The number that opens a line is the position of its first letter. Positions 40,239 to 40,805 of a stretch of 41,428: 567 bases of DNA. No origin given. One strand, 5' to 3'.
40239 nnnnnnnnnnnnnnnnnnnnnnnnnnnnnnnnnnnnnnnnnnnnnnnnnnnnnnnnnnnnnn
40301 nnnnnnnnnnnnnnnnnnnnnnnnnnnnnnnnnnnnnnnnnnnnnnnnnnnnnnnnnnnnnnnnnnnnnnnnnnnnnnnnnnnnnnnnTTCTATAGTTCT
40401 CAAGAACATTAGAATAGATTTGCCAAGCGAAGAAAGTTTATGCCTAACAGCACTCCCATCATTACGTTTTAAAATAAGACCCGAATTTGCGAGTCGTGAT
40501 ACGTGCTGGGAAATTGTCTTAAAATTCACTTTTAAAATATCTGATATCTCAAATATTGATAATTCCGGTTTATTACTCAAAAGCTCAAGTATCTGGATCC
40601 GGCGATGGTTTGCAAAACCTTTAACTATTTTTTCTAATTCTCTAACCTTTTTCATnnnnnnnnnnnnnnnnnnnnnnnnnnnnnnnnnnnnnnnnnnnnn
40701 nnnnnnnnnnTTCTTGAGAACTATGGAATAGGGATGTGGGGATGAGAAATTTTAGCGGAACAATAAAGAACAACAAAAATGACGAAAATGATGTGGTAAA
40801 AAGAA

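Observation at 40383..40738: Second ArsR-like paralog with the same architecture and a different palindrome sharing the TAGTTCT-YR-AGAAC core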

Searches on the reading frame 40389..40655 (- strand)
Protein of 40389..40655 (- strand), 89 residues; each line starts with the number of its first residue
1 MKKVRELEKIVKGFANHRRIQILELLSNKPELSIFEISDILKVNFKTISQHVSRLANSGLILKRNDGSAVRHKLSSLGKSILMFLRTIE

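Call 12: search_protein_families(library=pfam, proteins=[window:40389-40655:-], max_evalue=1)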
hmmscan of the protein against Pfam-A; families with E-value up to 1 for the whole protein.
window:40389-40655:- (89 aa): 20 families
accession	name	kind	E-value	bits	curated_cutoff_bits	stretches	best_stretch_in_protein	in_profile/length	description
PF01022.26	HTH_5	-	2.3e-09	37.4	22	1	18-61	3-45/47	Bacterial regulatory protein, arsR family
PF13412.12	HTH_24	-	3e-08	33.6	21.9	1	17-61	3-47/48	Winged helix-turn-helix DNA-binding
PF25212.1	HVO_A0114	-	3.5e-07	30.4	27.6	1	16-70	21-75/84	HVO_A0114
PF08279.18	HTH_11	-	7.4e-07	29.4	25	1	18-61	1-45/55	HTH domain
PF01047.28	MarR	-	0.00012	22.3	24.6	1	17-66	3-52/59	MarR family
PF12802.13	MarR_2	-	0.00019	22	27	1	20-63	8-52/61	MarR family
PF08220.18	HTH_DeoR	-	0.0004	20.5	21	1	18-70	1-52/57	DeoR-like helix-turn-helix domain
PF13463.12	HTH_27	-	0.0067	17.1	22.2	1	19-75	5-65/68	Winged helix DNA-binding domain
PF21476.4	PF0610-like_N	-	0.0079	16.8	33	1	19-58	3-41/50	PF0610-like, N-terminal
PF13518.12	HTH_28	-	0.014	15.9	25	1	18-60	1-41/52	Helix-turn-helix domain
PF02002.24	TFIIE_alpha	-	0.014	15.7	22.9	1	7-62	3-58/105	TFIIE alpha subunit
PF13384.12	HTH_23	-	0.016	15.5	24.6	1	18-60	6-46/50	Homeodomain-like domain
PF08280.17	HTH_Mga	-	0.02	15.3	23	1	17-55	5-43/59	M protein trans-acting positive regulator (MGA) HTH domain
PF12840.13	HTH_20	-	0.034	14.6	27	1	19-61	6-48/51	Helix-turn-helix domain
PF01325.25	Fe_dep_repress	-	0.04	14.6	26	1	33-61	24-52/60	Iron dependent repressor, N-terminal DNA binding domain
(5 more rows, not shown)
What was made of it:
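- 40386..40655 (-): Gene for an 89-aa ArsR/SmtB-fold winged-helix regulator (stop codon 40386-40388). It has no Cys and no metal-site motif. Pfam HTH_5 at 37.4 bits (call 12).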

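Call 13: search_protein_families(library=ncbifam, proteins=[window:40389-40655:-], max_evalue=1)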
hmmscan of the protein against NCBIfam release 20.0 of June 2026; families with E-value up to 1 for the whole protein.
window:40389-40655:- (89 aa): 32 families (the best 25 are shown)
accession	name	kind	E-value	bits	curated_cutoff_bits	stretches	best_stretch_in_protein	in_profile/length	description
NF033788.1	HTH_metalloreg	subfamily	1.4e-13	50.4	55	1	8-75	2-69/77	metalloregulator ArsR/SmtB family transcription factor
NF033789.1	repress_SdpR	subfamily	1.1e-07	31.6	100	1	12-75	3-65/79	autorepressor SdpR family transcription factor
NF007528.0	PRK10141.1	subfamily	1.2e-07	31.6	97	1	9-76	8-75/117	metalloregulator ArsR/SmtB family transcription factor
NF053755.1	MsvR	equivalog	1.6e-05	24.7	220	1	12-80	8-75/236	transcriptional factor MsvR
NF052532.1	TransRegPagRBaca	equivalog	1.7e-05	24.8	170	1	6-66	16-74/99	transcriptional repressor PagR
TIGR01884.1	cas_HTH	subfamily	3.1e-05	23.4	60.2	1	15-64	140-189/202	CRISPR-associated CARF protein Csa3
NF040890.1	trans_reg_YgbI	equivalog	4.9e-05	22.9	400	1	17-74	5-62/253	DNA-binding transcriptional repressor YgbI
NF053606.1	Sta1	subfamily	7.9e-05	22.7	80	1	17-66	20-69/100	Sta1 family transcriptional regulator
NF041413.1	ArsR_Rv2640c_fam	equivalog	9.8e-05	22.7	155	1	11-74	36-101/118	Rv2640c family ArsR-like transcriptional regulator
NF040939.2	trans_reg_lrs14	equivalog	0.00048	20.1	90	1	20-66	24-71/103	Lrs14 family HTH-type transcriptional regulator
NF040642.1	sulf_sens_BigR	equivalog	0.00073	19.6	155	1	3-75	6-77/95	sulfite-sensing transcriptional repressor BigR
NF053602.1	Phr_regulator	exception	0.0017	17.9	320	1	8-65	3-59/191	heat shock transcription regulator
NF041397.1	TranRegGlpR_Halo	equivalog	0.0019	17.9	300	1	16-71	4-58/253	HTH-type transcriptional regulator GlpR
NF008847.0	PRK11886.1-2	equivalog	0.003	16.9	293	1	17-77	5-67/320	bifunctional biotin--[acetyl-CoA-carboxylase] ligase/biotin operon repressor BirA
NF007720.0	PRK10411.1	equivalog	0.004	16.5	259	1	16-69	3-55/243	L-fucose operon activator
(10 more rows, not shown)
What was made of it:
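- Closest known: Non-metal-sensing ArsR/SmtB-family regulators. Different: NCBIfam NF033788 scores 50.4 bits, below its cut-off of 55 (call 13).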

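Call 17: find_homologous_proteins(query=window:40389-40655:-)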
Query window:40389-40655:- (89 aa): 297 proteins with E <= 0.001 among 302 candidates; the best 120 are listed.
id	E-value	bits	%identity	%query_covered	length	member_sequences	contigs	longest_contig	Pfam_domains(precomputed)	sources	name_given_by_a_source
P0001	4.6e-47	175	100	100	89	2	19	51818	PF13412.13,PF08279.19,PF25212.3,PF01022.27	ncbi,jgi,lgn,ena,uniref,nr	ncbi:MAG: hypothetical protein A2653_03025 [Candidatus Zambryskibacteria bacterium RIFCSPHIGHO2_01_F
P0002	2.5e-36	141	78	100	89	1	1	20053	PF01047.29,PF13412.13,PF25212.3,PF01022.27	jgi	jgi:DNA-binding transcriptional ArsR family regulator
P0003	3.4e-35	137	72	100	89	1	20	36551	PF01047.29,PF13412.13,PF25212.3,PF01022.27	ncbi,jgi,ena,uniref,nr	ncbi:MAG: hypothetical protein A2741_00680 [Candidatus Zambryskibacteria bacterium RIFCSPHIGHO2_01_F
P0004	3.2e-34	134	73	100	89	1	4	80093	PF01047.29,PF13412.13,PF25212.3,PF01022.27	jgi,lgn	-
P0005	3.5e-34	134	72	100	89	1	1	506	PF13412.13,PF25212.3,PF01022.27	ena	-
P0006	2.8e-33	131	69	100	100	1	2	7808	PF13412.13,PF01022.27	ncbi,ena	-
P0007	1.1e-32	129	70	100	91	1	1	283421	PF12840.14,PF13412.13,PF08279.19,PF25212.3,PF01022.27,PF12802.14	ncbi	-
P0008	2.6e-32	128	71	98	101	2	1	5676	PF13412.13,PF25212.3,PF01022.27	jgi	-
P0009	6.9e-32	126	72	100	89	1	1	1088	PF13412.13,PF01022.27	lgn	-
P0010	8.5e-32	126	71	100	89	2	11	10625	PF01047.29,PF12840.14,PF13412.13,PF01022.27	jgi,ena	-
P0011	1.2e-31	126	74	96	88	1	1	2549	PF13412.13,PF08279.19,PF25212.3,PF01022.27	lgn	-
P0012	1.5e-31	125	65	100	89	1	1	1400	PF01022.27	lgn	-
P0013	1.9e-31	125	71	100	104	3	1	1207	PF13412.13,PF25212.3,PF01022.27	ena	-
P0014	2.0e-31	125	69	100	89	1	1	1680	PF13412.13,PF01022.27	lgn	-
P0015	2.5e-31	125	70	100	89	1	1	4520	PF01047.29,PF13412.13,PF01022.27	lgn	-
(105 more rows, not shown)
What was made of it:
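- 40386..40655 (-): 297 homologs at roughly 60-78% identity among those listed, mostly CPR (call 17).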

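Call 22: find_related_loci(query=A1, collection=genome_contigs, flank=3000)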
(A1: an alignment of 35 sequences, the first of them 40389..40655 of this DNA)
Query A1 (89 aa) in genome_contigs; peptide patterns used: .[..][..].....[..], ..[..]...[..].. (x = any residue, [..] = any of these).
599 stretches matched a pattern (row limit reached: there are more); 332 encode a relative of the query (tblastn E <= 1e-3); the best 80 are kept; 80 distinct loci.
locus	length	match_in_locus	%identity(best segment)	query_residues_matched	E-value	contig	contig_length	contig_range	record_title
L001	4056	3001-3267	69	1-89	1e-39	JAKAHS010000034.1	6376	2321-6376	MAG: bacterium isolate WY3.bin123 NODE_24460_length_6376_cov_1.666667, whole genome shotgun sequence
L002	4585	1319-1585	66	1-89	1e-37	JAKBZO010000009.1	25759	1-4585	MAG: bacterium isolate WY3.bin67 NODE_2960_length_25759_cov_3.168305, whole genome shotgun sequence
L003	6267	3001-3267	65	1-89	8e-37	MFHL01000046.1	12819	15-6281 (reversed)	MAG: Candidatus Giovannonibacteria bacterium RIFCSPHIGHO2_02_FULL_44_11 rifcsphigho2_02_scaffold_9570, whole genome shot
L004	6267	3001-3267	66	1-89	9e-37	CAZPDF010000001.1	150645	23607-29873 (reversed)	MAG TPA_asm: uncultured Candidatus Saccharibacteria bacterium isolate SRP178908_co1_311 genome assembly, contig: NODE_36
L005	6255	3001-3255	65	5-89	2e-36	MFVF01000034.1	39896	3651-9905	MAG: Candidatus Nomurabacteria bacterium RIFCSPLOWO2_01_FULL_42_20 rifcsplowo2_01_scaffold_7453, whole genome shotgun se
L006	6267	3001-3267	66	1-89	1e-36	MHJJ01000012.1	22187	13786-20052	MAG: Candidatus Harrisonbacteria bacterium RIFCSPLOWO2_01_FULL_44_18 rifcsplowo2_01_scaffold_7096, whole genome shotgun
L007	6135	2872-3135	68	1-88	1e-36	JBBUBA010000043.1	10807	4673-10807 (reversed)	MAG: Patescibacteria group bacterium isolate H41-bin150_1 H41_bin150_1_000000000043, whole genome shotgun sequence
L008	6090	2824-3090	66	1-89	1e-36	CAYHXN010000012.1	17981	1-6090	MAG TPA_asm: uncultured Candidatus Saccharibacteria bacterium isolate ERP119705_co17_962 genome assembly, contig: NODE_3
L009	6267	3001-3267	65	1-89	3e-36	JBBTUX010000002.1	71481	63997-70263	MAG: Patescibacteria group bacterium isolate H41-bin038_1 H41_bin038_1_000000000002, whole genome shotgun sequence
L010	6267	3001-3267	69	1-89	1e-35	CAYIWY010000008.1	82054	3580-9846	MAG TPA_asm: uncultured Gammaproteobacteria bacterium isolate ERP119705_co4_291 genome assembly, contig: NODE_116_length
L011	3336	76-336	66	3-89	5e-36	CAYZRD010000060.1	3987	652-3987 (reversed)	MAG TPA_asm: uncultured Candidatus Saccharibacteria bacterium isolate SRP093185_co1_94 genome assembly, contig: NODE_169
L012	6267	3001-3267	62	1-89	2e-35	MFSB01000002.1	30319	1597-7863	MAG: Candidatus Moranbacteria bacterium RIFCSPLOWO2_12_FULL_48_12 rifcsplowo2_12_scaffold_10419, whole genome shotgun se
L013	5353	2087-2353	69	1-89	2e-35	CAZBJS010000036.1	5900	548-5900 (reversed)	MAG TPA_asm: uncultured Gammaproteobacteria bacterium isolate SRP269290_co3_500 genome assembly, contig: NODE_20048_leng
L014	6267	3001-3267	66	1-89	2e-35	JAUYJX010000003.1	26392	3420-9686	MAG: bacterium isolate C24_metabat.bin.170 C24_k141_715333, whole genome shotgun sequence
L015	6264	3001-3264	66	2-89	3e-35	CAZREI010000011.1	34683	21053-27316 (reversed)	MAG TPA_asm: uncultured Candidatus Saccharibacteria bacterium isolate SRP193066_co2_68 genome assembly, contig: NODE_610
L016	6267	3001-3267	63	1-89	8e-35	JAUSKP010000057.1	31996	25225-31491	MAG: bacterium isolate E14_metabat.bin.6 E14_k141_1102753, whole genome shotgun sequence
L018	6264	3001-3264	65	2-89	1e-34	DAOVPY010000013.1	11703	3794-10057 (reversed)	MAG TPA_asm: Candidatus Nealsonbacteria bacterium isolate CSMAG_1561 CSMAG_1561_k141_1611076_length_11703_cov_32.9901, w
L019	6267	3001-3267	66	1-89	9e-35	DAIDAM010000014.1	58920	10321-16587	MAG TPA_asm: bacterium isolate clean1841 k141_365833, whole genome shotgun sequence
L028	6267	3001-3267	62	1-89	2e-34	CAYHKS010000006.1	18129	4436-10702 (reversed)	MAG TPA_asm: uncultured Candidatus Saccharibacteria bacterium isolate ERP119705_co13_489 genome assembly, contig: NODE_3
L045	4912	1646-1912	60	1-89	2e-33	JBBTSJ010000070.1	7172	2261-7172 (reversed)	MAG: Patescibacteria group bacterium isolate H43-bin029_1 H43_bin029_1_000000000070, whole genome shotgun sequence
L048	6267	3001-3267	62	1-89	5e-33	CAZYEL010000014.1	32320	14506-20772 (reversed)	MAG TPA_asm: uncultured Candidatus Saccharibacteria bacterium isolate binchicken_co227_1009 genome assembly, contig: NOD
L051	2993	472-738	61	1-89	5e-33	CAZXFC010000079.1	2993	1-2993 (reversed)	MAG TPA_asm: uncultured Candidatus Saccharibacteria bacterium isolate SRP269290_co1_801 genome assembly, contig: NODE_64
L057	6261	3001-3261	63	3-89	1e-32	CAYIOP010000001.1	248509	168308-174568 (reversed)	MAG TPA_asm: uncultured Candidatus Saccharibacteria bacterium isolate ERP119705_co3_310 genome assembly, contig: NODE_15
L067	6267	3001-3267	61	1-89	2e-32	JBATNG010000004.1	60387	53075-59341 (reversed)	MAG: Candidatus Moraniibacteriota bacterium isolate MFD10541_ilm_asm_bin30 k127_176979, whole genome shotgun sequence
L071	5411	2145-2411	56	1-89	3e-32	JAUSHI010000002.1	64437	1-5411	MAG: bacterium isolate E14_metabat.bin.18 E14_k141_51368, whole genome shotgun sequence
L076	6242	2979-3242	59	2-89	6e-32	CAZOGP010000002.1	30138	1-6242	MAG TPA_asm: uncultured Candidatus Saccharibacteria bacterium isolate binchicken_co387_482 genome assembly, contig: NODE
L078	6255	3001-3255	62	5-89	6e-32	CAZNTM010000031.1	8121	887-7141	MAG TPA_asm: uncultured Gammaproteobacteria bacterium isolate SRP090828_co1_54 genome assembly, contig: NODE_1862_length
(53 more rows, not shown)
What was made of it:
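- Closest known: Non-metal-sensing ArsR/SmtB-family regulators. Different: The family is essentially restricted to CPR and highly conserved there (calls 17, 22).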

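Call 35: search_solved_structures(query=A1, max_evalue=0.001)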
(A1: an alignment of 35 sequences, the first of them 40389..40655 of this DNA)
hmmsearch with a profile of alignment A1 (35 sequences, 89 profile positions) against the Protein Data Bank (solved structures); distinct sequences matched with E-value up to 0.001: 26.
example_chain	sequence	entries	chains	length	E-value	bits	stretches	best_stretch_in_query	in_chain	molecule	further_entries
3jth_A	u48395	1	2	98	2.5e-11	46.8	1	10-88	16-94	Transcription activator HlyU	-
5znx_A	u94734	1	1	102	2.8e-11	46.6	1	10-88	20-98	Transcriptional activator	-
4k2e_A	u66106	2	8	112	6.9e-11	45.3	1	10-85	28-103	Transcriptional activator HlyU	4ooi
1u2w_A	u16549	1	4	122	3e-08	36.9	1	7-76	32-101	Cadmium efflux system accessory protein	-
3f72_A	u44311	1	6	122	9.1e-08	35.3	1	7-75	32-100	Cadmium efflux system accessory protein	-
9t6t_A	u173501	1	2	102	1.1e-07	35.1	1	2-76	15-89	Lmo1102 protein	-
2kko_A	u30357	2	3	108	1.1e-07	35.1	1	6-69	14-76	POSSIBLE TRANSCRIPTIONAL REGULATORY PROTEIN (POSSIBLY ARSR-FAMILY) | Possible transcriptional regulatory arsR-family protein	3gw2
9t6r_A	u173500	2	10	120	1.6e-07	34.5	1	2-76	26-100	Lmo1102 protein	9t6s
4ggg_A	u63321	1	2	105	6e-06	29.5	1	5-76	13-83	Repressor protein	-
2p4w_A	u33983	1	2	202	1.1e-05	28.7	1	6-66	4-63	Transcriptional regulatory protein arsR family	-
1r1u_A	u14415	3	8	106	1.2e-05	28.5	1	5-76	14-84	repressor protein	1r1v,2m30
2kjb_A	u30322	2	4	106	1.2e-05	28.5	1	5-76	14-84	CzrA protein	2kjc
6cdb_A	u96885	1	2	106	2.1e-05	27.8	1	5-76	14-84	ArsR family transcriptional regulator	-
1uly_A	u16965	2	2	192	3.3e-05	27.1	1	10-66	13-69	hypothetical protein PH1932 | hypothetical transcription regulator protein, PH1932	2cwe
4rs8_A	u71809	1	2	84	4.4e-05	26.7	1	30-81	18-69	AspA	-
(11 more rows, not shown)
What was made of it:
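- A profile search of the PDB gives HlyU, CadC, CzrA, SmtB, NolR and PagR (call 35). The closest solved relative by profile, HlyU, is deposited as an activator (call 35).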

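Call 40: find_related_loci(query=A1, collection=metagenome_contigs, flank=2500)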
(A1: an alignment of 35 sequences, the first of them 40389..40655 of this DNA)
Query A1 (89 aa) in metagenome_contigs; peptide patterns used: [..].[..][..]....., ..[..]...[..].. (x = any residue, [..] = any of these).
600 stretches matched a pattern (row limit reached: there are more); 372 encode a relative of the query (tblastn E <= 1e-3); the best 80 are kept; 80 distinct loci.
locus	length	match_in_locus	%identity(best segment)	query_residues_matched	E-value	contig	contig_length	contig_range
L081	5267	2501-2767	72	1-89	7e-42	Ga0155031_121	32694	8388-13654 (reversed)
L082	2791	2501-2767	66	1-89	1e-38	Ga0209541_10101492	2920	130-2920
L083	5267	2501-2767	69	1-89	7e-38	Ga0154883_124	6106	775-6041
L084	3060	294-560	70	1-89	3e-37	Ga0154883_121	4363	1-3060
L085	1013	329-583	74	5-89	2e-38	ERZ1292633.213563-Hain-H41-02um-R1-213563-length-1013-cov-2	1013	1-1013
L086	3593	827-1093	66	1-89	1e-36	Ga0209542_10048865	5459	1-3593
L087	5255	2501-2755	65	5-89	2e-36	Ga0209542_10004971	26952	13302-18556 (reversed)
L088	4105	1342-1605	68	1-88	9e-37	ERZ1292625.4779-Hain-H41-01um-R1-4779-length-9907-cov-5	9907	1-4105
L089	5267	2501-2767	66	1-89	1e-36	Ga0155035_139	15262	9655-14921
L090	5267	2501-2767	67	1-89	3e-36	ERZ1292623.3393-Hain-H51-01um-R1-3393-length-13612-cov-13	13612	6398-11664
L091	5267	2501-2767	65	1-89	2e-36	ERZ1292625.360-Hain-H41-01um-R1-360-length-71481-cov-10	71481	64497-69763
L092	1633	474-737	64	2-89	1e-36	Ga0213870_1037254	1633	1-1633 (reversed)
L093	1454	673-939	69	1-89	2e-36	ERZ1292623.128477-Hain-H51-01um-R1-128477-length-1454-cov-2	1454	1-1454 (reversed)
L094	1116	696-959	68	2-89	1e-36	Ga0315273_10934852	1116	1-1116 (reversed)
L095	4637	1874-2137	68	2-89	1e-35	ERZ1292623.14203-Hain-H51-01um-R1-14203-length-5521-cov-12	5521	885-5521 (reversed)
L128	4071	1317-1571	64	5-89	6e-33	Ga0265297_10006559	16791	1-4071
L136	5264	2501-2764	63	2-89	1e-32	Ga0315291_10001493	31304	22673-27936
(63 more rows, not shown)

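Call 70: search_protein_families(library=pfam, proteins=[L013:966-1679:+, L013:1748-2023:+, L014:2072-2281:+, L016:3894-4331:+, L016:4400-4912:-, L018:3917-4240:+, L019:1431-2045:+, L019:2097-2873:+, L028:2639-2881:+, L045:4076-4699:+], max_evalue=0.001)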
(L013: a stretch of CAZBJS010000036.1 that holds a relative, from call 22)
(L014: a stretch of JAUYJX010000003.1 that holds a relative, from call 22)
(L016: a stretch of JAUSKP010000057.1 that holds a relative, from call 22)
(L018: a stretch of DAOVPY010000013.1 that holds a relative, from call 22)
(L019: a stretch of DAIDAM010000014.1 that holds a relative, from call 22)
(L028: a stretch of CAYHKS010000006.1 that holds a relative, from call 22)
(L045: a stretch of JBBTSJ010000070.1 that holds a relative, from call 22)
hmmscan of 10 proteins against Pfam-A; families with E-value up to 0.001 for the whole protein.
L013:966-1679:+ (238 aa): 1 family
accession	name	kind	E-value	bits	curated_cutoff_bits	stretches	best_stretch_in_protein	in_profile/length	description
PF01925.25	TauE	-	8.2e-28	98.1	32.6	1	9-234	2-236/237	Sulfite exporter TauE/SafE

L013:1748-2023:+ (92 aa): 0 families

L014:2072-2281:+ (70 aa): 1 family
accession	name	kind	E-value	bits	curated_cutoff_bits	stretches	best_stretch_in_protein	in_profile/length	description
PF24113.1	DUF7387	-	0.00013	22.7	27.9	1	8-65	16-69/85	Family of unknown function (DUF7387)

L016:3894-4331:+ (146 aa): 1 family
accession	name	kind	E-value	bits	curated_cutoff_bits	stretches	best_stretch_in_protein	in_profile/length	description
PF03013.19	Pyr_excise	-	3.2e-23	82.3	23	1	11-90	1-78/81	Pyrimidine dimer DNA glycosylase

L016:4400-4912:- (171 aa): 4 families
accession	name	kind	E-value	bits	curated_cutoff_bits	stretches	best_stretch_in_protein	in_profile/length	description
PF13671.12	AAA_33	-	1.4e-13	51.8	27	1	5-134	2-136/143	AAA domain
PF13238.12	AAA_18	-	3.1e-05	24.9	29.4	1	5-120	1-114/128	AAA domain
PF01121.26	CoaE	-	5.4e-05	23.4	27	1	4-69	2-66/180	Dephospho-CoA kinase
PF01712.25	dNK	-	0.00074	19.8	27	0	5-38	1-33/203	Deoxynucleoside kinase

L018:3917-4240:+ (108 aa): 0 families

L019:1431-2045:+ (205 aa): 1 family
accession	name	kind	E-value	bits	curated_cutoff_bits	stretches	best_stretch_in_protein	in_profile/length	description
PF01300.24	Sua5_yciO_yrdC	-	2.9e-44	151.1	25.1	1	17-195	2-178/178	Telomere recombination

L019:2097-2873:+ (259 aa): 1 family
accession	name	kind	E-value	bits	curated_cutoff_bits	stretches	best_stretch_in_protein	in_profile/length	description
PF02578.20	Cu-oxidase_4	-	2.6e-42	145.3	22.9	1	20-256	12-237/238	Multi-copper polyphenol oxidoreductase laccase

L028:2639-2881:+ (81 aa): 1 family
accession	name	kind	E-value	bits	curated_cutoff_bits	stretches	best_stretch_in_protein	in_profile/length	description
PF13376.11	OmdA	-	7.7e-17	61.4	25.6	1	12-66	4-58/60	Bacteriocin-protection, YdeI or OmpD-Associated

L045:4076-4699:+ (208 aa): 3 families
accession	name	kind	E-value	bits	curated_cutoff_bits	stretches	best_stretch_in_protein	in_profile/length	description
PF06831.19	H2TH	-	3.6e-28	97.8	34.7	1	65-156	1-91/93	Formamidopyrimidine-DNA glycosylase H2TH domain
PF05833.16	NFACT_N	-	3.2e-06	26.6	31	1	69-143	170-240/456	NFACT N-terminal and middle domains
PF06827.20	zf-FPG_IleRS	-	0.00013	22.1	21.3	1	178-204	1-25/30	Zinc finger found in FPG and IleRS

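Call 71: search_protein_families(library=pfam, proteins=[L048:2181-2864:+, L051:857-1384:+, L057:2629-2823:+, L067:859-1503:+, L071:779-1171:+, L076:618-1151:+, L078:3628-4926:+, L078:5011-5703:+, L128:221-745:+, L136:1569-2405:+], max_evalue=0.001)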
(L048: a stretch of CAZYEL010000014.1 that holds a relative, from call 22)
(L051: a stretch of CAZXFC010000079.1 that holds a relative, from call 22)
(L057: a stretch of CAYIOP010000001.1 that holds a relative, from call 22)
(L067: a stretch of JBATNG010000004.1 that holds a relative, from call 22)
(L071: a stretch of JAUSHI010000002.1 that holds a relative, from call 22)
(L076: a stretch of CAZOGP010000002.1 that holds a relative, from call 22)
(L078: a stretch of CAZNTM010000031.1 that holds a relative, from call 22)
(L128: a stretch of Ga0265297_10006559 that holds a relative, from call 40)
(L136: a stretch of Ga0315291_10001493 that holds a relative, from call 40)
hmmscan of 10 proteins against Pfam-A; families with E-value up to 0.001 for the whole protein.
L048:2181-2864:+ (228 aa): 0 families

L051:857-1384:+ (176 aa): 0 families

L057:2629-2823:+ (65 aa): 2 families
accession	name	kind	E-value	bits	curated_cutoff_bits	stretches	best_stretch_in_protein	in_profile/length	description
PF00313.28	CSD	-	2.8e-22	78.8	27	1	1-64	1-65/66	'Cold-shock' DNA-binding domain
PF08206.17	OB_RNB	-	0.00032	20.8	24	1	9-56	6-48/58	Ribonuclease B OB domain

L067:859-1503:+ (215 aa): 0 families

L071:779-1171:+ (131 aa): 1 family
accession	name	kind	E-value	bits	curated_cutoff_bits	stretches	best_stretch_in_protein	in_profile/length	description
PF11964.13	SpoIIAA-like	-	8e-05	23.7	25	1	19-130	2-106/106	SpoIIAA-like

L076:618-1151:+ (178 aa): 2 families
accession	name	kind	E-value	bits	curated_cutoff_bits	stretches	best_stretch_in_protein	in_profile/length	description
PF00293.34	NUDIX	-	3.6e-14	53.3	21.1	1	56-159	15-120/134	NUDIX domain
PF22327.2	Nudt16-like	-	0.00017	22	27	1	71-99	37-66/161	U8 snoRNA-decapping enzyme-like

L078:3628-4926:+ (433 aa): 5 families
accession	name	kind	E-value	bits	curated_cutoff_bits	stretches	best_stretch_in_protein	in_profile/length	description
PF00534.26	Glycos_transf_1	-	1.3e-37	129.5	26.4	1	116-279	12-171/172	Glycosyl transferases group 1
PF13692.12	Glyco_trans_1_4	-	1.3e-31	110.2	27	1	122-266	4-142/142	Glycosyl transferases group 1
PF20706.3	GT4-conflict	-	8e-11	42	26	1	126-294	204-385/385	Family 4 Glycosyltransferase in conflict systems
PF13524.12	Glyco_trans_1_2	-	9.5e-10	39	25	1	152-293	13-141/144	Glycosyl transferase-like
PF00293.34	NUDIX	-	9.5e-10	39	21.1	1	310-409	7-115/134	NUDIX domain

L078:5011-5703:+ (231 aa): 2 families
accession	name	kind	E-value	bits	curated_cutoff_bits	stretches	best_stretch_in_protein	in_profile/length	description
PF13579.12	Glyco_trans_4_4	-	1.2e-11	45.7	29.7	1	16-163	1-105/158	Glycosyl transferase 4-like domain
PF13439.12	Glyco_transf_4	-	3.5e-09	37.3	28.5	1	16-163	2-107/170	Glycosyltransferase Family 4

L128:221-745:+ (175 aa): 1 family
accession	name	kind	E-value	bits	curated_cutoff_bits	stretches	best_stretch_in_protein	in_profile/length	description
PF00293.34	NUDIX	-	3.1e-22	79.4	21.1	1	48-155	4-126/134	NUDIX domain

L136:1569-2405:+ (279 aa): 1 family
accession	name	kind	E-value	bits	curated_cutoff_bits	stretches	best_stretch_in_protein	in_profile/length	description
PF00565.23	SNase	-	2.6e-26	92.6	21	1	90-194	2-106/107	Staphylococcal nuclease homologue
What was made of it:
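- Tried and rejected: A hint of repair and nucleotide genes near orphan sites (Pyr_excise, Fpg, NUDIX in 3 loci, SNase; calls 70, 71) was not tested statistically.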

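Call 78: predict_structure(alignment_id=A1)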
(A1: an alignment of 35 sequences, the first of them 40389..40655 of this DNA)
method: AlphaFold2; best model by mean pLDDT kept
length: 89 residues; sequences in the alignment: 35
mean_pLDDT: 95.3   pTM: 0.85
mean pLDDT of the five models: 95.3, 95.1, 94.1, 94.0, 93.8
residues with pLDDT >= 90: 81; 70-90: 6; 50-70: 2; < 50: 0
segments of 3 or more residues with pLDDT < 50: none
pLDDT, mean of each block of 10 residues (from residue 1): 86 97 98 98 98 98 92 98 93
secondary structure, 60 per line:
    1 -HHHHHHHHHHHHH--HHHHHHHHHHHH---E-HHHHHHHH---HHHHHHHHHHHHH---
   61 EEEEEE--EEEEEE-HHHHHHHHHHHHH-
elements in order: H2-14 H17-28 H34-41 H45-57 E61-66 E69-74 H76-88
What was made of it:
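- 40386..40655 (-): AlphaFold2 model with pLDDT 95.3 and a1-a2-a3-a4-b1-b2-a5 topology (call 78).
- On ArsR/SmtB family (Pfam HTH_5): The AlphaFold2 model (pLDDT 95.3) has helices 2-14, 17-28, 34-41 and 45-57, strands 61-66 and 69-74, and helix 76-88 (call 78).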
